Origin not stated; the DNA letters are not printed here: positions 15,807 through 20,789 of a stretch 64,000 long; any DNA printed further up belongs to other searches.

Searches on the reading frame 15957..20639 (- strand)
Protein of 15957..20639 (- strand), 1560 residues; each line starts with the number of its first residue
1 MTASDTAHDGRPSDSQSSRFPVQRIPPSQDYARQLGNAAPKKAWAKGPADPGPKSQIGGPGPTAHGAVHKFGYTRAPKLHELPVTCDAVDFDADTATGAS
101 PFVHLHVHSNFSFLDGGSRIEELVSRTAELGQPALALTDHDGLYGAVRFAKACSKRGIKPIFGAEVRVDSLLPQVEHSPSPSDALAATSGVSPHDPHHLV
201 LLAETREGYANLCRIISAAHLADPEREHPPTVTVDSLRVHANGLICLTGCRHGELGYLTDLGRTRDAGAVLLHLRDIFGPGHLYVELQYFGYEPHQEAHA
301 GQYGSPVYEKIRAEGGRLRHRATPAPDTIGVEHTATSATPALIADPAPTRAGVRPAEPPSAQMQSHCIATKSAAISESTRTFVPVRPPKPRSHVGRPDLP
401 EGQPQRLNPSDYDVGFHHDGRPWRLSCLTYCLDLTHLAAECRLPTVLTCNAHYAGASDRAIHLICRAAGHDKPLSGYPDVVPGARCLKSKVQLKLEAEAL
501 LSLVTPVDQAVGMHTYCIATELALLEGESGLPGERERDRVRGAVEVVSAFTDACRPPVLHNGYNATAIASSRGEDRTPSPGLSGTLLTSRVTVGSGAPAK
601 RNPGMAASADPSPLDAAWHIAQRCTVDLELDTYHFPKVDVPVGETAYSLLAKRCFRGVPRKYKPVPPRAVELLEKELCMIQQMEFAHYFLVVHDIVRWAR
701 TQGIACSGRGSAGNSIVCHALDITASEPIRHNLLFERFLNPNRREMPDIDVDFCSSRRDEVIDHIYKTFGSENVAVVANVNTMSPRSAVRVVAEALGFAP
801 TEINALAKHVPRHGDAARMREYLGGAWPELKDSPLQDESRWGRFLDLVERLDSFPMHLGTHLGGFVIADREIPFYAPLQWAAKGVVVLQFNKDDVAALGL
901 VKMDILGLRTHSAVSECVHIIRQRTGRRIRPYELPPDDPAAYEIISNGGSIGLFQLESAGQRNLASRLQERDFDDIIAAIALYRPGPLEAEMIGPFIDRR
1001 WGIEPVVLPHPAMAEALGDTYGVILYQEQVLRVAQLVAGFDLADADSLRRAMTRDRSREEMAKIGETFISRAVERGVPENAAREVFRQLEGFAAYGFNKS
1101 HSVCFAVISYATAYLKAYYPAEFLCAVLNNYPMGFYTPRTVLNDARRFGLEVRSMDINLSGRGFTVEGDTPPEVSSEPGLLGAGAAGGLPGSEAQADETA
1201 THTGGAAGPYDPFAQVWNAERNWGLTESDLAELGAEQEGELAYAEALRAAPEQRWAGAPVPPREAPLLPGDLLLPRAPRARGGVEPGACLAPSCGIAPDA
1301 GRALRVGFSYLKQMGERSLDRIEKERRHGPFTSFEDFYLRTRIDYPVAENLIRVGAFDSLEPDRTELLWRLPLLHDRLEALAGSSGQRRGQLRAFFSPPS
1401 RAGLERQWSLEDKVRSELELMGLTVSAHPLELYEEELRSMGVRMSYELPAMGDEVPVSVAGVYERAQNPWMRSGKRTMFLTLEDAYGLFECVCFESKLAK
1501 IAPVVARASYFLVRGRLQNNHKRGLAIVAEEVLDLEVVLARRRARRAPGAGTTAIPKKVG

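Call 5: search_protein_families(library=pfam, proteins=[window:15957-20639:-], max_evalue=0.01)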
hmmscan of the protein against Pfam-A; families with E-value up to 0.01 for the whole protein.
window:15957-20639:- (1560 aa): 5 families
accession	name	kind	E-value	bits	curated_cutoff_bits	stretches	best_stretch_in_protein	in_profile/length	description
PF07733.18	DNA_pol3_alpha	-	6.6e-76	255.8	23.9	1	650-907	3-260/260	Bacterial DNA polymerase III alpha NTPase domain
PF17657.6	DNA_pol3_finger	-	6.8e-50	169.1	22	1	912-1076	3-166/166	Bacterial DNA polymerase III alpha subunit finger domain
PF02811.25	PHP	-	9.4e-43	146.8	26.4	1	104-288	1-162/164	PHP domain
PF14579.12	HHH_6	-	1.6e-17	63.9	25.6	1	1301-1367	20-90/90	Helix-hairpin-helix motif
PF01336.31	tRNA_anti-codon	-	9.5e-09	35.5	27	1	1457-1533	1-73/75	OB-fold nucleic acid binding domain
